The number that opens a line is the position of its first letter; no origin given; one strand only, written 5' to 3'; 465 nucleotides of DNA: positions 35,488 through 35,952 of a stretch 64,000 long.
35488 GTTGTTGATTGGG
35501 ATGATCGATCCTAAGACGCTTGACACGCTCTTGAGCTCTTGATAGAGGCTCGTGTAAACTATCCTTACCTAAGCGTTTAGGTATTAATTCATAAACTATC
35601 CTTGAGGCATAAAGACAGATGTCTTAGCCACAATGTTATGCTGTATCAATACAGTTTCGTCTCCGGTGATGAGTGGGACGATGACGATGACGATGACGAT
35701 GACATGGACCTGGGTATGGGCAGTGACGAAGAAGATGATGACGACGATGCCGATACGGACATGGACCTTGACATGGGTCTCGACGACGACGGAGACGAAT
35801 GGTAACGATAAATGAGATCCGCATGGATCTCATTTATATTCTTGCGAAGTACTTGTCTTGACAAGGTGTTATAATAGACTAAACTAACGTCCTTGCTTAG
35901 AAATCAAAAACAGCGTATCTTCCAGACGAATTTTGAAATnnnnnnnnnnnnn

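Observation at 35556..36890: Stand-alone poly-acidic micro-ORF directly upstream of a RimK-family ATP-grasp ligase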

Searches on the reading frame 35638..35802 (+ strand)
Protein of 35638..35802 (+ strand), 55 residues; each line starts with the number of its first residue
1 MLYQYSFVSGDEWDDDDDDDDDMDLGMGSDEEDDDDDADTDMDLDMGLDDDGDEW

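Call 15: find_homologous_proteins(query=A2, max_evalue=1)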
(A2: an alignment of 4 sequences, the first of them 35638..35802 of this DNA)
Query A2 (4 sequences) (55 aa, profile of the alignment): 3 proteins with E <= 1 among 820 candidates.
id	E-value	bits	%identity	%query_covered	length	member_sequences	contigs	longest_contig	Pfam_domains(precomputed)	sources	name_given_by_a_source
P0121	7.7e-13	66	47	100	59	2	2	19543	-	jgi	-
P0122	8.3e-4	38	-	-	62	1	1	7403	-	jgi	jgi:hypothetical protein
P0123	3.3e-1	29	89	16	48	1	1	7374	-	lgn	-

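Call 18: find_encoding_contigs(protein=P0122, flank=5000)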
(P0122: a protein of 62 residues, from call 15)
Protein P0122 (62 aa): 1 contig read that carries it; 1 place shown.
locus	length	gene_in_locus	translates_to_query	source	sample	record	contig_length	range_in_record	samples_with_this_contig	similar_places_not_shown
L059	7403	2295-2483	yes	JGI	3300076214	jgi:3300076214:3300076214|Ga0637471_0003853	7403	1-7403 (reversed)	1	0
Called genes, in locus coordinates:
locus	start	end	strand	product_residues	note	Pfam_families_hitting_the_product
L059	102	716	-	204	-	PF00389:2-Hacid_dh (weak), PF02826:2-Hacid_dh_C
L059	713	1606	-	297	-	PF00730:HhH-GPD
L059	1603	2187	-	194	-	PF01928:CYTH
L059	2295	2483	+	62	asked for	-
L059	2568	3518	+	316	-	PF18030:Rimk_N, PF14397:ATPgrasp_ST (faint), PF14398:ATPgrasp_YheCD (faint), PF02655:ATP-grasp_3, PF02786:CPSase_L_D2 (weak), PF02955:GSH-S_ATP, PF08443:RimK, PF07478:Dala_Dala_lig_C (weak)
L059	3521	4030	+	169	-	PF03449:GreA_GreB_N, PF01272:GreA_GreB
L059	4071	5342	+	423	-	PF02018:CBM_4_9 (weak)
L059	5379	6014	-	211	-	PF02698:DUF218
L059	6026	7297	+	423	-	PF00270:DEAD, PF04851:ResIII (weak), PF00271:Helicase_C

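Call 19: find_encoding_contigs(protein=P0123, flank=5000)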
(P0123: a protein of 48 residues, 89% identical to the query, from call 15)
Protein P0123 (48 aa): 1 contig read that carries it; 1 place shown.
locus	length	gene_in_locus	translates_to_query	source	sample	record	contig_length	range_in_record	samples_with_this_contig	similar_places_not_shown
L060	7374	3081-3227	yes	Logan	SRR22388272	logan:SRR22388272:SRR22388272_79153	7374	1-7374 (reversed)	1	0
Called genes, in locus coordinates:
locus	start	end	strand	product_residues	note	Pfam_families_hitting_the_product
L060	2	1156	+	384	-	?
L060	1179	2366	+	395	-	PF03979:Sigma70_r1_1 (weak), PF00140:Sigma70_r1_2, PF04542:Sigma70_r2, PF04539:Sigma70_r3, PF04545:Sigma70_r4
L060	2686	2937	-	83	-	PF01035:DNA_binding_1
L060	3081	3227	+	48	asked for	-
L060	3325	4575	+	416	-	PF00270:DEAD, PF04851:ResIII, PF00271:Helicase_C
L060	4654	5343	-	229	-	PF01797:Y1_Tnp (weak)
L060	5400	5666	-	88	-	-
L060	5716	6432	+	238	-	-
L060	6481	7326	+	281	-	PF01149:Fapy_DNA_glyco, PF06831:H2TH, PF06827:zf-FPG_IleRS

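Call 30: search_protein_representatives(alignment_id=A5)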
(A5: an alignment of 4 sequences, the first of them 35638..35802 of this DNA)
Query: 4 sequences, 55 profile positions. Proteins with E-value up to 0.001 (for the whole library): 5; up to 1e-10: 2; up to 1e-30: 0. The best 5 are listed.
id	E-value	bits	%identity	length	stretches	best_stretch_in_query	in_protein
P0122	1.8e-15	73.1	-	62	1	1-55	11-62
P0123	3.7e-12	62.4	-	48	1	1-54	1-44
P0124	4.5e-10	55.8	-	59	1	1-55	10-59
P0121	6.2e-10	55.3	-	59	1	1-55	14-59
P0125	2.2e-06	44.0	-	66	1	1-55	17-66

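Call 34: find_encoding_contigs(protein=P0124, flank=6000)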
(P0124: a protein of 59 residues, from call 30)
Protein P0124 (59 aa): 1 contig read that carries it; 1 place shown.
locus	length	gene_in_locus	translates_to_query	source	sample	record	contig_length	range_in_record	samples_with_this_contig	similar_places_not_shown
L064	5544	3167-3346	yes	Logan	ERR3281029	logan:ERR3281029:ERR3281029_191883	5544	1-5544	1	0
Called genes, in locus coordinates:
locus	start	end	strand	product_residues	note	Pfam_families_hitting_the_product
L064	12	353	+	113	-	PF02687:FtsX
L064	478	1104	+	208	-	PF04542:Sigma70_r2, PF08281:Sigma70_r4_2, PF04545:Sigma70_r4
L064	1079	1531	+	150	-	-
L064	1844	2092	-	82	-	PF01035:DNA_binding_1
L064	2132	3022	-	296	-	PF00730:HhH-GPD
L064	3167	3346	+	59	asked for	-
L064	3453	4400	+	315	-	PF18030:Rimk_N, PF14397:ATPgrasp_ST (faint), PF02655:ATP-grasp_3, PF02786:CPSase_L_D2 (weak), PF02955:GSH-S_ATP, PF08443:RimK, PF07478:Dala_Dala_lig_C (weak)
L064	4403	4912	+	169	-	PF03449:GreA_GreB_N, PF01272:GreA_GreB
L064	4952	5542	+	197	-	?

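Call 35: find_encoding_contigs(protein=P0125, flank=6000)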
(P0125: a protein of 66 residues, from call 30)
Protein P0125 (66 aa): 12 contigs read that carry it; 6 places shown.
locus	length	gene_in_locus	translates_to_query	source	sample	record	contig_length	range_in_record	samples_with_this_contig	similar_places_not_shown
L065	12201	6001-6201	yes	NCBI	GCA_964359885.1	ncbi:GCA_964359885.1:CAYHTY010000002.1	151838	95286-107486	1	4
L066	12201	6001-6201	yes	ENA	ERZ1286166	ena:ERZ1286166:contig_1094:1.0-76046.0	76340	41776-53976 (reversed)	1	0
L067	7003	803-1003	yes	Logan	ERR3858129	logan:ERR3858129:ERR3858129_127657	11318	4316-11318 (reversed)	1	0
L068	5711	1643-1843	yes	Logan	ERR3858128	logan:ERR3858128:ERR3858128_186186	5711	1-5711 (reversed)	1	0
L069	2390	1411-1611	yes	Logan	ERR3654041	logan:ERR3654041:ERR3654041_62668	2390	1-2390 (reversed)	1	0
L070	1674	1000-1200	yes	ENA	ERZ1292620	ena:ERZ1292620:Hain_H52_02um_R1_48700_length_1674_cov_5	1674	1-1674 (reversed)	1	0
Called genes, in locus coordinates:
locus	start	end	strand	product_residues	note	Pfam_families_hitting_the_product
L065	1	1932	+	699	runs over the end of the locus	-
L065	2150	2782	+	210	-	PF04542:Sigma70_r2, PF08281:Sigma70_r4_2, PF04545:Sigma70_r4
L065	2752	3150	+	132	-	-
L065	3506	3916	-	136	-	-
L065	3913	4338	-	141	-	PF00293:NUDIX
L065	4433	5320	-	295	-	PF00730:HhH-GPD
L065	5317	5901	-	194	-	PF01928:CYTH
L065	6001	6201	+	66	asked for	-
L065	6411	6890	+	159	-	PF03449:GreA_GreB_N, PF01272:GreA_GreB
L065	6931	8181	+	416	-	PF02018:CBM_4_9 (weak)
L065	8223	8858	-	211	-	PF02698:DUF218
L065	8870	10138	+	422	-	PF00270:DEAD, PF04851:ResIII, PF00271:Helicase_C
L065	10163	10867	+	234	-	PF01479:S4, PF00849:PseudoU_synth_2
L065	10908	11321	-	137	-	PF09997:DUF2238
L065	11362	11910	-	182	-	PF23477:zf_Tbcl_2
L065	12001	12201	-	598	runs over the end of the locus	PF03193:RsgA_GTPase (faint), PF13476:AAA_23 (faint), PF25199:nSTAND_NTPase5 (faint), PF00005:ABC_tran, PF01926:MMR_HSR1 (faint), PF13304:AAA_21 (weak), PF12848:ABC_tran_Xtn, PF00005:ABC_tran, +4 more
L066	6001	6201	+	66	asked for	-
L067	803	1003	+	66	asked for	-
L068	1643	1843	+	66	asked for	-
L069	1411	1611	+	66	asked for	-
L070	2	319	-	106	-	?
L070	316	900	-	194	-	PF01928:CYTH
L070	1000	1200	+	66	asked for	-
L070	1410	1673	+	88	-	?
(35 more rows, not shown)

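Call 53: search_protein_families(library=phrogs, proteins=[window:35638-35802:+, P0122, P0123, P0124, P0125], max_evalue=1)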
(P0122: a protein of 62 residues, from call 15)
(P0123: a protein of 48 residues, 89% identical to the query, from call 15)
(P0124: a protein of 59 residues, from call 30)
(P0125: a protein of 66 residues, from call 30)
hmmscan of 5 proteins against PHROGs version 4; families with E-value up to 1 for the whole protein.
window:35638-35802:+ (55 aa): 0 families

P0122 (62 aa): 0 families

P0123 (48 aa): 0 families

P0124 (59 aa): 0 families

P0125 (66 aa): 0 families

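Call 54: search_solved_structures(query=A5, max_evalue=10)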
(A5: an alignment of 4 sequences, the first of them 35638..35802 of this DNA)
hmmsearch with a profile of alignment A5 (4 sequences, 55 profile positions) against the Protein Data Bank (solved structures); distinct sequences matched with E-value up to 10: 1.
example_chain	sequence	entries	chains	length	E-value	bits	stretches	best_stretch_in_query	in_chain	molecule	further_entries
2mvm_A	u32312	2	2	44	0.16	15.5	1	19-38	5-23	Elongation factor 1-delta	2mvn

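Call 70: predict_structure(alignment_id=A5)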
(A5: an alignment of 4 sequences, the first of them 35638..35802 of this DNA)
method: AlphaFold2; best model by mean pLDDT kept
length: 55 residues; sequences in the alignment: 4
mean_pLDDT: 60.7   pTM: 0.13
mean pLDDT of the five models: 60.7, 59.3, 57.2, 56.7, 56.6
residues with pLDDT >= 90: 0; 70-90: 1; 50-70: 54; < 50: 0
segments of 3 or more residues with pLDDT < 50: none
pLDDT, mean of each block of 10 residues (from residue 1): 57 61 63 59 61 65
secondary structure: DSSP gave nothing for this model
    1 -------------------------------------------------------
elements in order:
